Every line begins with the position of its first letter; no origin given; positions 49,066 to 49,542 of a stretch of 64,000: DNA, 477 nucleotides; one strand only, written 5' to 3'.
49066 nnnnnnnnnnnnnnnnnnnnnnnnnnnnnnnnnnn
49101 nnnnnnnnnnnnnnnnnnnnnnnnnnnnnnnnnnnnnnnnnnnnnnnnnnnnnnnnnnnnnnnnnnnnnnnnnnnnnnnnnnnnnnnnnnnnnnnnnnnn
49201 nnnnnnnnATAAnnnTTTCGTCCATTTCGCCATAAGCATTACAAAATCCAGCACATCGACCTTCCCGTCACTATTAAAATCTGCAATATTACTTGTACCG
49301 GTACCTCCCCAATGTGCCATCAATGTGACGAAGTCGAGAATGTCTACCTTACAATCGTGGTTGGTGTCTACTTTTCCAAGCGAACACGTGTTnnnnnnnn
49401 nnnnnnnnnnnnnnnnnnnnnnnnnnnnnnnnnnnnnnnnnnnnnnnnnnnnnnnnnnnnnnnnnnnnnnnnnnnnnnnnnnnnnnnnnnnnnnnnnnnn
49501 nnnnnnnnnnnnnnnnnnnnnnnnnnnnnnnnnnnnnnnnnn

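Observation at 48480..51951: Adjacent cohesin-like anchor and BNR-repeat dockerin protein: a minimal cellulosome-style surface display pair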

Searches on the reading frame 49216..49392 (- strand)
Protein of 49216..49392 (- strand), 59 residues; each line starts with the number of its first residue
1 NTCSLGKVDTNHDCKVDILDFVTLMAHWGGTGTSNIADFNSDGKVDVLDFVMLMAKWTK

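Call 67: search_solved_structures(query=A6, max_evalue=0.01, show_alignments=2)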
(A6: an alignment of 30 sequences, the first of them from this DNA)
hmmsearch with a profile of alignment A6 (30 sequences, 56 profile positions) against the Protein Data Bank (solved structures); distinct sequences matched with E-value up to 0.01: 106 (the best 60 are shown).
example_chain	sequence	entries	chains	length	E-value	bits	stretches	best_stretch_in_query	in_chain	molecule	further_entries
5lxv_B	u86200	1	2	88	1.8e-05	27.5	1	5-43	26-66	Carbohydrate-binding protein WP_009985128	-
2jnk_A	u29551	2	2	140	0.00015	24.5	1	3-43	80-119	Hyalurononglucosaminidase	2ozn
8aht_A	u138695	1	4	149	0.00024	23.9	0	32-52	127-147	Calmodulin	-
4e50_A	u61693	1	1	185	0.00042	23.1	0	3-34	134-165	Calmodulin, Linker, IQ motif of Neurogranin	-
8b6q_A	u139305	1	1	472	0.00046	23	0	3-41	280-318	Haloalkane dehalogenase,Calmodulin-1,Haloalkane dehalogenase,Calmodulin-1,M13 peptide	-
2y3n_B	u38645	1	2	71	0.00051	22.8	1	4-44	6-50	CELLULOSOMAL FAMILY-48 PROCESSIVE GLYCOSIDE HYDROLASE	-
2k0j_A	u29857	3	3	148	0.00055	22.7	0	33-51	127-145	calmodulin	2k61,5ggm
6xxx_AAA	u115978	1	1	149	0.00056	22.7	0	6-51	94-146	Calmodulin-1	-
5nrm_B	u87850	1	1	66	0.00081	22.2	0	3-21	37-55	DocCel5: Type I dockerin repeat domain from A. cellulolyticus family 5 endoglucanase WP_01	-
1c7v_A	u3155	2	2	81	0.00091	22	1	3-51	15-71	CALCIUM VECTOR PROTEIN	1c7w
1exr_A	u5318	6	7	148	0.00098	21.9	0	3-23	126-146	CALMODULIN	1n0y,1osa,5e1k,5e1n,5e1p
1clm_A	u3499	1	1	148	0.00098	21.9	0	3-23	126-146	CALMODULIN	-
3ekh_A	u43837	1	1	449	0.0012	21.6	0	3-27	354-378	Myosin light chain kinase, Green fluorescent protein, Calmodulin chimera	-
5nrk_B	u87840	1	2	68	0.0012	21.6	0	5-50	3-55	DocCel5: Type I dockerin repeat domain from A. cellulolyticus family 5 endoglucanase WP_01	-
9kvo_C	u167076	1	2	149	0.0013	21.6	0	3-23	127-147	Calmodulin-1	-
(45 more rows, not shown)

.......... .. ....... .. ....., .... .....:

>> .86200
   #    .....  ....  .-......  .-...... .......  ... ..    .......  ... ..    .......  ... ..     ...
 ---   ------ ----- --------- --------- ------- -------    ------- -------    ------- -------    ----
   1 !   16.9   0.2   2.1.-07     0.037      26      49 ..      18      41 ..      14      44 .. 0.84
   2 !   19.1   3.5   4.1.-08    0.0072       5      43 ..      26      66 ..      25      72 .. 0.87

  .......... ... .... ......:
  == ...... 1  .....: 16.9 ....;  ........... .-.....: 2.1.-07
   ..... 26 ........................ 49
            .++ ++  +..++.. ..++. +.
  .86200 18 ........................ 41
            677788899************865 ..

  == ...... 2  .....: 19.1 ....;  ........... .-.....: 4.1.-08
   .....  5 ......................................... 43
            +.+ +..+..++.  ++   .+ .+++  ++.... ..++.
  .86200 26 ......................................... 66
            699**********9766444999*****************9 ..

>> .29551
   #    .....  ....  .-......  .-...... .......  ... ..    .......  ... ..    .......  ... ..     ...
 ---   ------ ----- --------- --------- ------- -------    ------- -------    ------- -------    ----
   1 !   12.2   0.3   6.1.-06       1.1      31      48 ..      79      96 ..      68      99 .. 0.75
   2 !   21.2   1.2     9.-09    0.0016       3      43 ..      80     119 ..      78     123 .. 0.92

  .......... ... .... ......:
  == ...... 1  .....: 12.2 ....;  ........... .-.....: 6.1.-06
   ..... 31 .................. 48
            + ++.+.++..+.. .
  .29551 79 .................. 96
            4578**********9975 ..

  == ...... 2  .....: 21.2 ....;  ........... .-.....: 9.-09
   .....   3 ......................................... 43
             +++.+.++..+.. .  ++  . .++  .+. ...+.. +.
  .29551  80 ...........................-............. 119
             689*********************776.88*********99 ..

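Call 68: find_homologous_proteins(query=A6, max_evalue=0.001)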
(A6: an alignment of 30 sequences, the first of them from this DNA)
Query A6 (30 sequences) (59 aa, profile of the alignment): 150 proteins with E <= 0.001 among 1173 candidates; the best 120 are listed.
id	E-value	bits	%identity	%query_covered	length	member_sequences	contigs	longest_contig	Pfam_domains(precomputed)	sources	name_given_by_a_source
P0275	1.4e-24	103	56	97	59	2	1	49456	PF13405.13,PF00404.25,PF13202.13,PF00036.39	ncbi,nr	ncbi:MAG: hypothetical protein UV99_C0010G0018 [Parcubacteria group bacterium GW2011_GWC1_43_61]|nr:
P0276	2.4e-24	102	56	97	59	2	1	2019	PF00404.25,PF13202.13,PF00036.39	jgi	-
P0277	2.6e-24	102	60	98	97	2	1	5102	-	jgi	-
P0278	4.7e-24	101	60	98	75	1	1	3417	PF00404.25,PF13202.13,PF00036.39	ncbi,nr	ncbi:MAG: dockerin type I domain-containing protein, partial [Candidatus Berkelbacteria bacterium]|n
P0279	2.7e-23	99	63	88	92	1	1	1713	PF13405.13,PF00404.25,PF13202.13,PF00036.39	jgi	-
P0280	1.3e-21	94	47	83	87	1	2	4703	PF00404.25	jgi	jgi:hypothetical protein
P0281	3.7e-21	92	55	98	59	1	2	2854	-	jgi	jgi:hypothetical protein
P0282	6.2e-21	91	56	88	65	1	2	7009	PF00404.25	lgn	-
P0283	1.0e-20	91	70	90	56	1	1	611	PF13405.13,PF00404.25,PF13499.13,PF00036.39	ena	-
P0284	2.6e-20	89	55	83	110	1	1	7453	PF00404.25,PF13202.13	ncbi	-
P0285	5.5e-20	88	49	86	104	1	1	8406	-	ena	-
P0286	8.0e-20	88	57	86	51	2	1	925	PF00404.25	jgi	jgi:uncharacterized protein (DUF1786 family)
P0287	1.3e-19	87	51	97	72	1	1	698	-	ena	-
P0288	3.4e-19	86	62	88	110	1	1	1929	PF00404.25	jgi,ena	-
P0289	4.8e-19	85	63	88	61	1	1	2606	PF13405.13,PF00404.25,PF13202.13,PF00036.39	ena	-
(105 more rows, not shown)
